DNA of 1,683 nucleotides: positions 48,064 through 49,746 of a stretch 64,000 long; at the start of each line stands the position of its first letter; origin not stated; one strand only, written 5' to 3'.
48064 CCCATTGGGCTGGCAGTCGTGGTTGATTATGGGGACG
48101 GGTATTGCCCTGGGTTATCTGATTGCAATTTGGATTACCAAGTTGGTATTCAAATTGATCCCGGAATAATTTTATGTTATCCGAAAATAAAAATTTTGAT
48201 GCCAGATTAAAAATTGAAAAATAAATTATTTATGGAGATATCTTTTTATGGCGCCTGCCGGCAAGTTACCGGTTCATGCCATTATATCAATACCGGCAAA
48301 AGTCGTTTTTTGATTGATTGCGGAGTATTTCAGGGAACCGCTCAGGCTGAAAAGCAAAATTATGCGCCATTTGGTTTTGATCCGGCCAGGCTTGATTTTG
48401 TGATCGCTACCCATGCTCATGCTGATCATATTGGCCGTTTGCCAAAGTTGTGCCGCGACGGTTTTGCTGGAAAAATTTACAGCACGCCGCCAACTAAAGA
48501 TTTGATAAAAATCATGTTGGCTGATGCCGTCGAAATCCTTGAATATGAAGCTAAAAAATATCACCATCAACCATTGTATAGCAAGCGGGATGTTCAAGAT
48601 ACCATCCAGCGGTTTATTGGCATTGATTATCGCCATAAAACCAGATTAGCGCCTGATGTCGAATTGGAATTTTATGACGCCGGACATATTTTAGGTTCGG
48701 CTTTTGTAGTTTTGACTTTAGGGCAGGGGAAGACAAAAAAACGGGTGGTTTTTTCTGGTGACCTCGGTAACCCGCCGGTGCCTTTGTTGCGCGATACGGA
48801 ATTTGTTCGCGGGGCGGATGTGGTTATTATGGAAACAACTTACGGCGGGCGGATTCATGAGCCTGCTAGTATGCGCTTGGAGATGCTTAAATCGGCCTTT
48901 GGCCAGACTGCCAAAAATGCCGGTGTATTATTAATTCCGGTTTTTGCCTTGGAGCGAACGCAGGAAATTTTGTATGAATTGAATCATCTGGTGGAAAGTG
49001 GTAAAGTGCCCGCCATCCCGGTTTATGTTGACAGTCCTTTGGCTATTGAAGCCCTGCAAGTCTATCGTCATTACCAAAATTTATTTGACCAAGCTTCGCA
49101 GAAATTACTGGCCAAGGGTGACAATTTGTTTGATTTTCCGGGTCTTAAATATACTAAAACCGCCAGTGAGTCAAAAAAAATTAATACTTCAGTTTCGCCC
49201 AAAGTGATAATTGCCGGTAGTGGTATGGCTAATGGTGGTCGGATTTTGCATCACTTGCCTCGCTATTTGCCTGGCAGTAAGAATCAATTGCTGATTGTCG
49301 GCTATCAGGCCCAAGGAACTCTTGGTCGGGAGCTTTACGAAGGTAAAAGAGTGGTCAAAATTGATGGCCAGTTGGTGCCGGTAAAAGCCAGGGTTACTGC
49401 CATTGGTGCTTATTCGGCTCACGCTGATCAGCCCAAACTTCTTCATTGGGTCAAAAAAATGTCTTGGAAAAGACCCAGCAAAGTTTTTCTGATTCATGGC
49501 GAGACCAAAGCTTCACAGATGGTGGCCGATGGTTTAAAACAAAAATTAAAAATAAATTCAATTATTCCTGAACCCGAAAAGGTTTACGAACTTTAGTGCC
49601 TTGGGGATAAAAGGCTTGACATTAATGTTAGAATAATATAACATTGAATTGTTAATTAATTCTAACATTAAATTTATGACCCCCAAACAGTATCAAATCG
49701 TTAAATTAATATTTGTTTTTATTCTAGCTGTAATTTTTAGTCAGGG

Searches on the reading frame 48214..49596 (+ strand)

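Call 11: search_protein_families(library=pfam, proteins=[window:48214-49596:+], max_evalue=0.00001)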
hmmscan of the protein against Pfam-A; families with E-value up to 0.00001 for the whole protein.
window:48214-49596:+ (460 aa): 5 families
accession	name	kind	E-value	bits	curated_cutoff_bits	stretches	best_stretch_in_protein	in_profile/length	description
PF10996.14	Beta-Casp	-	1.4e-39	135.8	27.7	1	249-374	1-120/120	Beta-Casp domain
PF00753.33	Lactamase_B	-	4.7e-14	53.2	22.7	1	19-129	5-97/196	Metallo-beta-lactamase superfamily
PF07521.17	RMMBL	-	9.4e-13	48.4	21.6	1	388-452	2-63/63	Zn-dependent metallo-hydrolase RNA specificity domain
PF12706.13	Lactamase_B_2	-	2.4e-10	40.8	27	1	31-210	2-166/200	Beta-lactamase superfamily domain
PF16661.11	Lactamase_B_6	-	9.3e-09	35.4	27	1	28-168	5-150/193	Metallo-beta-lactamase superfamily domain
